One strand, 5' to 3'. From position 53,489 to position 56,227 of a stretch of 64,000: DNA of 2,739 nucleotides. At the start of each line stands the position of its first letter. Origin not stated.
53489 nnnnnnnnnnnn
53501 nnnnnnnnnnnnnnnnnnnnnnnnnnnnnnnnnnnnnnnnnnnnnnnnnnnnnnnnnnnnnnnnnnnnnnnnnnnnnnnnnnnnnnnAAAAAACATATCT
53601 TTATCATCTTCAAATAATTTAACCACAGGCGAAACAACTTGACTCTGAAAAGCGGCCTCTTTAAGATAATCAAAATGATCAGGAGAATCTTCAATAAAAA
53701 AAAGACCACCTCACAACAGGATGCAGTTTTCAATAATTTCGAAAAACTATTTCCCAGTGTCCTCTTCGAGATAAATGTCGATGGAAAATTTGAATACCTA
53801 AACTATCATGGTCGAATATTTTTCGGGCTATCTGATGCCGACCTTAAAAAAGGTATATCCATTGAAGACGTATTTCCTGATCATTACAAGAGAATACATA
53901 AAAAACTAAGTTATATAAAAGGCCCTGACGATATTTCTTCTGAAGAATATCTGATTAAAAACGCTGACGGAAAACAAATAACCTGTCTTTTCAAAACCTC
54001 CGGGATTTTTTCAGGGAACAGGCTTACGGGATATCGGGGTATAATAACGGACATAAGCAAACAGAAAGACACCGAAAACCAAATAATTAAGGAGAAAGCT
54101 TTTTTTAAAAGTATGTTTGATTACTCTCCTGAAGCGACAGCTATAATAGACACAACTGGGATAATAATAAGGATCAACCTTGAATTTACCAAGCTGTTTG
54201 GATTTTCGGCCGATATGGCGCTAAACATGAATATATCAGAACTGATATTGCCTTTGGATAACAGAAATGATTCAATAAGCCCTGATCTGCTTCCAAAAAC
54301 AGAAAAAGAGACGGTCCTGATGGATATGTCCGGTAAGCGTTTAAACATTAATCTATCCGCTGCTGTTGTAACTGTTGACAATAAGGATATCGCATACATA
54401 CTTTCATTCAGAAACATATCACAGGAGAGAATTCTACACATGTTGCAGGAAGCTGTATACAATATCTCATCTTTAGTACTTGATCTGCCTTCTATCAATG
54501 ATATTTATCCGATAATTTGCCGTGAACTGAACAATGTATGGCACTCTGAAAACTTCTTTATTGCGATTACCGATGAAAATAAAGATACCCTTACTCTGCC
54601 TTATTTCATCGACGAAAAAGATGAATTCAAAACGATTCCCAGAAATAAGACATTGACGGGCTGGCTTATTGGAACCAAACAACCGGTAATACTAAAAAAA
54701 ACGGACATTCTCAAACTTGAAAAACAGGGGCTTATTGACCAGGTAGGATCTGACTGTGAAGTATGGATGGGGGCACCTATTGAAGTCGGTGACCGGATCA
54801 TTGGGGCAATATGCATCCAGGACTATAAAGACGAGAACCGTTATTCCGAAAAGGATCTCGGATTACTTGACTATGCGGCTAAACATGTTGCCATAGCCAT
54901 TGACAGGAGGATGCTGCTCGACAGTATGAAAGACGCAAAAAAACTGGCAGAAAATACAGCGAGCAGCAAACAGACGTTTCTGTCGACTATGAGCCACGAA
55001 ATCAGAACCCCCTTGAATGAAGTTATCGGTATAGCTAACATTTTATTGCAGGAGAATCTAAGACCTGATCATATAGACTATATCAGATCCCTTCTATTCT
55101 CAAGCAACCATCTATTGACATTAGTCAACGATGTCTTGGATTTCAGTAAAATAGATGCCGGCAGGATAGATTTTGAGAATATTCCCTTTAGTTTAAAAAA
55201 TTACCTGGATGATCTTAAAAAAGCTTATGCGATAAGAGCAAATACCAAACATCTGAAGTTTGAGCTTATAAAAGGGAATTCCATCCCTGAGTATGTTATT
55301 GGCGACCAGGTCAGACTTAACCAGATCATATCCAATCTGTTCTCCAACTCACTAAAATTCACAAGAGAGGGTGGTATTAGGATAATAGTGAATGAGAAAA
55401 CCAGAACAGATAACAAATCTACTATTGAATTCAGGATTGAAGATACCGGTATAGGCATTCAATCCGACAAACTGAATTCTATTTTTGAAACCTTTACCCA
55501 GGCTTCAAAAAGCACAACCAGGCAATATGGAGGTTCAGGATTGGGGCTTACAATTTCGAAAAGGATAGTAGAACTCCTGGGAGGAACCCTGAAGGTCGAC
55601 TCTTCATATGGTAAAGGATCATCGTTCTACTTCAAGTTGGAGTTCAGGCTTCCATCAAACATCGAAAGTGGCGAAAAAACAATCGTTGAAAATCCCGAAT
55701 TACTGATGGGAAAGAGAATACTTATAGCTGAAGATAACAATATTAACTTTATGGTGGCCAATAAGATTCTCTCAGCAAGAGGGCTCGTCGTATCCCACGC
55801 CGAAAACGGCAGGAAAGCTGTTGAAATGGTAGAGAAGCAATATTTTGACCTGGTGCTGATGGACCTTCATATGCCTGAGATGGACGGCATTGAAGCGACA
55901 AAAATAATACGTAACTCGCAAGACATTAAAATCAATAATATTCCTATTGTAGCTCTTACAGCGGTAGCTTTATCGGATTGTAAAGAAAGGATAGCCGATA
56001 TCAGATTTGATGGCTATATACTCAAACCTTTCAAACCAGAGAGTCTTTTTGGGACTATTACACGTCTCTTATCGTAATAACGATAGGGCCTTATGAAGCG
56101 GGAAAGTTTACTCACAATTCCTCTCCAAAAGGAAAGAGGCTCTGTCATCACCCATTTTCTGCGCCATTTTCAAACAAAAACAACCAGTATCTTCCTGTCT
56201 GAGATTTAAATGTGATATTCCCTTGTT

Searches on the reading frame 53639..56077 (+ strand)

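Call 79: search_protein_families(library=ncbifam, proteins=[window:53639-56077:+], max_evalue=1e-10)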
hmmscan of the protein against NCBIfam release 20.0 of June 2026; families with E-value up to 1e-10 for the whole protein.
window:53639-56077:+ (812 aa): 86 families (the best 25 are shown)
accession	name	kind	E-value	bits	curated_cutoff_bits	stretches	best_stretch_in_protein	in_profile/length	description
NF008318.0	PRK11107.1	equivalog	1.4e-102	344.4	890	2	433-720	282-565/920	two-component sensor histidine kinase BarA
NF041947.1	LuxQ_Vibrio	equivalog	2.6e-100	336.6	1200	1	431-805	459-833/843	quorum-sensing autoinducer 2 sensor kinase/phosphatase LuxQ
TIGR02956.1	TMAO_torS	equivalog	8.6e-98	328.6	676.5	1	432-811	452-820/967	TMAO reductase system sensor histidine kinase/response regulator TorS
NF008302.0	PRK11091.1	equivalog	8.7e-84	282.1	838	1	430-810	269-642/779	aerobic respiration two-component sensor histidine kinase ArcB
NF011874.0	PRK15347.1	equivalog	1.3e-79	268.3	852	2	430-670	384-615/921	two component system sensor kinase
NF045901.1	HisKinLetSLeg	equivalog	6.4e-79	266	1650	2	433-668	282-517/906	two-component system sensor histidine kinase LetS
NF008099.0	PRK10841.1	equivalog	2.6e-65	220.7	920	2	426-667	452-688/949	two-component system sensor histidine kinase RcsC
NF008543.0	PRK11466.1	equivalog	4.7e-63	213.4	982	1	430-808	430-795/914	TMAO reductase system sensor histidine kinase/response regulator TorS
NF038297.2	hybrid_HK_HrmK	equivalog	1.1e-59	202.7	725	1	407-802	191-599/607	hybrid histidine kinase/response regulator HrmK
NF041832.1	near_NosP_CTERM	subfamily_domain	4.8e-51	174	400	1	439-810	2-369/370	NahK/ErcS family hybrid sensor histidine kinase/response regulator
NF047874.1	MASE3_PAS_HK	subfamily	3.8e-49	168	560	1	429-679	383-635/655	MASE3 domain-containing sensor histidine kinase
NF007420.1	PRK09959.1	equivalog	1e-48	165.8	1995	1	422-799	690-1062/1197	acid-sensing system histidine kinase EvgS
NF046044.1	PnpS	equivalog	8e-47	160.1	400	1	442-667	168-389/390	two-component system histidine kinase PnpS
TIGR02966.1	phoR_proteo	equivalog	7.5e-45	153.4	334.2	1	422-666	93-332/333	phosphate regulon sensor histidine kinase PhoR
NF041880.1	EPS_EpsF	equivalog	3.8e-44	151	900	2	431-665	261-489/492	response regulator EpsF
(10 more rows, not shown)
